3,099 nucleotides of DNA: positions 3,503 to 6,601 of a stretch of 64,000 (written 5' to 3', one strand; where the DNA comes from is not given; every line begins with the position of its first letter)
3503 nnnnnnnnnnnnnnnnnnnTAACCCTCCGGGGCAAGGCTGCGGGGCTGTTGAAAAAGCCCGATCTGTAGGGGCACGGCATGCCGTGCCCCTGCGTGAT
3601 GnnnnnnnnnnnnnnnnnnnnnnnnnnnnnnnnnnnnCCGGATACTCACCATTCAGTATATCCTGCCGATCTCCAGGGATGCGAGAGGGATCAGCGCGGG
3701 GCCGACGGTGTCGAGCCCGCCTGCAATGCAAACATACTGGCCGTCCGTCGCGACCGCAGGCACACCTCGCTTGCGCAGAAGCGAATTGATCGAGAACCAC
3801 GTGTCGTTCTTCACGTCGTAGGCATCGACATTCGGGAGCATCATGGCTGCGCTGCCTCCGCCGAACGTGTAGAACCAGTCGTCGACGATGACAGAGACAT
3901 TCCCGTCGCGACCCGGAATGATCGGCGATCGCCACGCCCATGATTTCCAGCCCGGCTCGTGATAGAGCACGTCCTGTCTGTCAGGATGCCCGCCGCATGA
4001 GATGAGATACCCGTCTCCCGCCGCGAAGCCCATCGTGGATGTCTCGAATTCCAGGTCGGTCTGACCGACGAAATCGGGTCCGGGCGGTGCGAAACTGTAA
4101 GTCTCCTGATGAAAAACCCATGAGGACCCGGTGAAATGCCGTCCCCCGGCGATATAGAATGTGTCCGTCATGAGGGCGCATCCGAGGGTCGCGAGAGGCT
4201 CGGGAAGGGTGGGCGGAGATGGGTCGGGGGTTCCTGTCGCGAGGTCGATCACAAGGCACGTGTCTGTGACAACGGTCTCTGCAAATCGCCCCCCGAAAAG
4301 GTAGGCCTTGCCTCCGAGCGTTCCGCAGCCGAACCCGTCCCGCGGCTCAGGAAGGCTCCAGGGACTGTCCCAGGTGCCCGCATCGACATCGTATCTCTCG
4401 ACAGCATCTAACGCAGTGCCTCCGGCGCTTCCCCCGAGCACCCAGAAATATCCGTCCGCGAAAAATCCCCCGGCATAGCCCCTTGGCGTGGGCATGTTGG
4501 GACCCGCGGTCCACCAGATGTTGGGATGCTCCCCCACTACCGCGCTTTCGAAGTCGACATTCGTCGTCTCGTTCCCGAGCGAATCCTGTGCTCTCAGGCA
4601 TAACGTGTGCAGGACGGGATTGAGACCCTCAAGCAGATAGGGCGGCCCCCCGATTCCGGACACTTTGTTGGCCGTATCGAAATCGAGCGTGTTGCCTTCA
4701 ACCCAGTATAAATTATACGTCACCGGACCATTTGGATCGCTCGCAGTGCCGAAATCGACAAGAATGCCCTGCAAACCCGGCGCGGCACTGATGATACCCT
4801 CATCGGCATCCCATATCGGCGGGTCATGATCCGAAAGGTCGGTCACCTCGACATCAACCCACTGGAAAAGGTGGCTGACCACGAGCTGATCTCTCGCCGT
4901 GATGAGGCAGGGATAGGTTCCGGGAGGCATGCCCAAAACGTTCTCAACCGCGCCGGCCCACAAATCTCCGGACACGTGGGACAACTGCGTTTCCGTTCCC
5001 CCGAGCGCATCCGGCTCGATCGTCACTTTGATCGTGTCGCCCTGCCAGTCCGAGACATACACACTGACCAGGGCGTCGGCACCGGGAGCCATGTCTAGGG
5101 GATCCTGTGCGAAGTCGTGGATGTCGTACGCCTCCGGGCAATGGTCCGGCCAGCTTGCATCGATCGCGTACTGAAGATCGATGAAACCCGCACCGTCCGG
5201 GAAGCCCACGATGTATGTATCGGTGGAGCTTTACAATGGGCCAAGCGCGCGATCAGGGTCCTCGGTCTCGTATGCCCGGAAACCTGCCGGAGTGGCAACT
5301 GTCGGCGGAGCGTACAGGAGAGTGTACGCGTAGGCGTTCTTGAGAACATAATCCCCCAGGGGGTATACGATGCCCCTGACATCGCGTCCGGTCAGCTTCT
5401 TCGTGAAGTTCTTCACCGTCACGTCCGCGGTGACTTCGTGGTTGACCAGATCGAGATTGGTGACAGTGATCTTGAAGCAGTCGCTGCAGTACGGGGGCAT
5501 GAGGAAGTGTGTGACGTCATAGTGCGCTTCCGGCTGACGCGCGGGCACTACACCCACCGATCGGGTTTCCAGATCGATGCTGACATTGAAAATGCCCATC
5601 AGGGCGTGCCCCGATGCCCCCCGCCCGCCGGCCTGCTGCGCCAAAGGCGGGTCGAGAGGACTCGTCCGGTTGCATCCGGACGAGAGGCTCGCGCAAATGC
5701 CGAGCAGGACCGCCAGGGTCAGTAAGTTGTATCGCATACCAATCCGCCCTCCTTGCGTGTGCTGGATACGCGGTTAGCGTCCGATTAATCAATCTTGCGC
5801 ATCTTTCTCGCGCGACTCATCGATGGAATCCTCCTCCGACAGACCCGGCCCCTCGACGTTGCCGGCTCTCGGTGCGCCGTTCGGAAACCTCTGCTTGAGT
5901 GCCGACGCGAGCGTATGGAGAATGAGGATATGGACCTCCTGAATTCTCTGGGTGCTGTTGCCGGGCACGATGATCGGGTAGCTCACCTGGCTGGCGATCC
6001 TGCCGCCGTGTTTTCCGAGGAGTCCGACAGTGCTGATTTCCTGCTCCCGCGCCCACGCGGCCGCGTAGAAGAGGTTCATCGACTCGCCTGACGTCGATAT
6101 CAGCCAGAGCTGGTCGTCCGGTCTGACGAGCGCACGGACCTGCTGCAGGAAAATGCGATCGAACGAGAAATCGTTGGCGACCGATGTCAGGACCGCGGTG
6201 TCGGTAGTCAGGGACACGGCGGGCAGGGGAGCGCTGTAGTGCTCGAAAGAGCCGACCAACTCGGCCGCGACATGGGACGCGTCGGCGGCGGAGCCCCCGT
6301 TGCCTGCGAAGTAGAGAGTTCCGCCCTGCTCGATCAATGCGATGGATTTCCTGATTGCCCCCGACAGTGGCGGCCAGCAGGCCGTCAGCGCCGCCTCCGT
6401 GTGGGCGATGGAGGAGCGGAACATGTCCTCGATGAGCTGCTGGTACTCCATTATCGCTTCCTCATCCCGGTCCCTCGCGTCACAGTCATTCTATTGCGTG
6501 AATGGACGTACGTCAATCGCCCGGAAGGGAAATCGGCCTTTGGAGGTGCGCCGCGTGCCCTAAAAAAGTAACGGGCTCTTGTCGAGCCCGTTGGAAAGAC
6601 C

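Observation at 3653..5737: In-frame TAA splits a family-D lipoprotein between its signal-bearing N-fragment and its Kelch-propeller body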

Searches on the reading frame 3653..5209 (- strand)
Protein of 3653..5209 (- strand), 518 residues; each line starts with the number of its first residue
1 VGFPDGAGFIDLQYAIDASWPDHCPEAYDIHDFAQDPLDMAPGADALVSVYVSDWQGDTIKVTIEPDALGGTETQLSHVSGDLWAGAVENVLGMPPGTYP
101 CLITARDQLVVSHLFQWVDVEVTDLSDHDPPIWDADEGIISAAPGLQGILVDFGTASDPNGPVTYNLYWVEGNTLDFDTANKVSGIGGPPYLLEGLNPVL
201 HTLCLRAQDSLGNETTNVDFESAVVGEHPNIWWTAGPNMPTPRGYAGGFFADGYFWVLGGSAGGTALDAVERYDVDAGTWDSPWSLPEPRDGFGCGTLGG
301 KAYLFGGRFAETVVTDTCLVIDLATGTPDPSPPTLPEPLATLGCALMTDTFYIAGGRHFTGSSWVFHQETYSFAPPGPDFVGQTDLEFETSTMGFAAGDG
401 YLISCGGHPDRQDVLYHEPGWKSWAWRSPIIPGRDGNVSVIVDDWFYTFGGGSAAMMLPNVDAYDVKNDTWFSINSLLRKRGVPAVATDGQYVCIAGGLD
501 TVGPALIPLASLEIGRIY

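Call 6: search_protein_families(library=pfam, proteins=[window:3656-5209:-], max_evalue=0.1)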
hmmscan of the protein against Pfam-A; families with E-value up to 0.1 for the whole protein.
window:3656-5209:- (518 aa): 9 families
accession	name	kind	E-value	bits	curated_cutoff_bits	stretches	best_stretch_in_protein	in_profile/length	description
PF24681.1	Kelch_KLHDC2_KLHL20_DRC7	-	1.3e-17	64.3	50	3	236-356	97-221/221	KLHDC2/KLHL20/DRC7 Kelch-repeats domain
PF13415.12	Kelch_3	-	6e-11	42.7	22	1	253-294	2-44/48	Galactose oxidase, central domain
PF13418.12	Kelch_4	-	1.3e-09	38.2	21.6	2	242-280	1-41/49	Galactose oxidase, central domain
PF01344.31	Kelch_1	-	1.4e-09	37.7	20.1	2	242-280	1-39/46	Kelch motif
PF13964.12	Kelch_6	-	9.2e-09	35.4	25.3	1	251-281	10-41/50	Kelch motif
PF25210.1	Kelch_FKB95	-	1e-06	29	70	1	294-477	37-209/268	FKB95, Kelch-repeats domain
PF24981.1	Beta-prop_ATRN-LZTR1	-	2e-05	24.5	50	1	255-320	1-71/289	Attractin/LZTR1 beta-propeller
PF07646.21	Kelch_2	-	0.0067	16.8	21.3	0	289-308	1-20/48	Kelch motif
PF13854.13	Kelch_HCF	-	0.024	14.3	113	0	257-309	205-259/345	Host cell factor, Kelch-repeats domain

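Call 7: search_protein_families(library=ncbifam, proteins=[window:3656-5209:-], max_evalue=0.1)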
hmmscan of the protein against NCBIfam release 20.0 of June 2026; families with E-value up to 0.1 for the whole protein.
window:3656-5209:- (518 aa): 3 families
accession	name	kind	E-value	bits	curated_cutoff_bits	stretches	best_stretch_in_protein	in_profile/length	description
NF010730.0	PRK14131.1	subfamily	0.00092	18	416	1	431-499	80-156/384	N-acetylneuraminate epimerase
TIGR03548.1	mutarot_permut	subfamily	0.0041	16.3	243.2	1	433-485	161-211/323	cyclically-permuted mutarotase family protein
TIGR03547.1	muta_rot_YjhT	subfamily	0.011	14.8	256.35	0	432-500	52-128/346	YjhT family mutarotase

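Call 46: find_encoding_contigs(protein=window:3653-5209:-, flank=2000, max_places=10)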
Protein window:3653-5209:- (518 aa): no gene with exactly this product is on record in the collection.

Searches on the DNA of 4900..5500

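Call 25: search_rna_families(source=window, start=4900, end=5500, threshold=evalue, max_evalue=1)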
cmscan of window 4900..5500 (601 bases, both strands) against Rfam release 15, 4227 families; matches with E-value up to 1: 0.
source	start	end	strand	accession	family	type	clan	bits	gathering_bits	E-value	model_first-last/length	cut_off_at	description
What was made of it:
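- On Programmed stop-codon readthrough / recoding: The stop is UAA-A. There is no Rfam hit (call 25).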

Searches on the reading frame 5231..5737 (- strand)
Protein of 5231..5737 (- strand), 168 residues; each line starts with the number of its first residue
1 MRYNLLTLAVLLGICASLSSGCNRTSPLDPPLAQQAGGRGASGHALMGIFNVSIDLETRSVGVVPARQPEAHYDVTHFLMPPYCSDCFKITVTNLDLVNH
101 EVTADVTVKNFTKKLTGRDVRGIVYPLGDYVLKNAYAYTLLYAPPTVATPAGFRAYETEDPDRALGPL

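Call 6: search_protein_families(library=pfam, proteins=[window:5234-5737:-], max_evalue=0.1)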
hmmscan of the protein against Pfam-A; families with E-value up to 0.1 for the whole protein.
window:5234-5737:- (168 aa): 0 families

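Call 7: search_protein_families(library=ncbifam, proteins=[window:5234-5737:-], max_evalue=0.1)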
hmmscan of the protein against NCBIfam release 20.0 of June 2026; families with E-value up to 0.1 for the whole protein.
window:5234-5737:- (168 aa): 0 families

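Call 11: find_encoding_contigs(protein=window:5231-5737:-, flank=6000, max_places=6)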
Protein window:5231-5737:- (168 aa): no gene with exactly this product is on record in the collection.
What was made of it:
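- Tried and rejected: Exact-sequence look-ups of both fragments in the contig index found nothing (calls 11, 46), so the source record and independent assemblies of the site could not be retrieved that way.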

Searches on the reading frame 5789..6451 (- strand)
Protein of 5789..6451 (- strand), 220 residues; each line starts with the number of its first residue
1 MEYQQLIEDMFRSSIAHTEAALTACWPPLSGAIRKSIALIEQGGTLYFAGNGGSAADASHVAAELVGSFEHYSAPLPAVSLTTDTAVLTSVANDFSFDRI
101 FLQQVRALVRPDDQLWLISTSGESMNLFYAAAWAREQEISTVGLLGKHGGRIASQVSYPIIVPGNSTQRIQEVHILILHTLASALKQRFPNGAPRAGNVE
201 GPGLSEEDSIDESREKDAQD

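Call 34: search_protein_families(library=pfam, proteins=[window:5792-6451:-], max_evalue=0.00001)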
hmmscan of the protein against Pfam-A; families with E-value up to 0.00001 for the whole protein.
window:5792-6451:- (220 aa): 1 family
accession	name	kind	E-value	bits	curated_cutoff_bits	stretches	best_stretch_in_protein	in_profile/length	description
PF13580.11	SIS_2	-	2.9e-19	69.9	27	1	20-146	12-138/138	SIS domain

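Call 43: find_encoding_contigs(protein=window:5789-6451:-, flank=4000, max_places=10)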
Protein window:5789-6451:- (220 aa): 2 contigs read that carry it; 2 places shown.
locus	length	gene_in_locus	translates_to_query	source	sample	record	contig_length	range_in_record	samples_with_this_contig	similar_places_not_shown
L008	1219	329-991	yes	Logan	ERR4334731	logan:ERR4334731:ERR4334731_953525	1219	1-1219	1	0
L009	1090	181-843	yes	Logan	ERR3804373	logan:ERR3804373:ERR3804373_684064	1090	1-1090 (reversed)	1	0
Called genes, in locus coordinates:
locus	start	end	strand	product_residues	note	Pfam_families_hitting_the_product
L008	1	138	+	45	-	?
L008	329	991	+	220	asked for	PF13580:SIS_2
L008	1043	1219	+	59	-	?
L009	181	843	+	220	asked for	PF13580:SIS_2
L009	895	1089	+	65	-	?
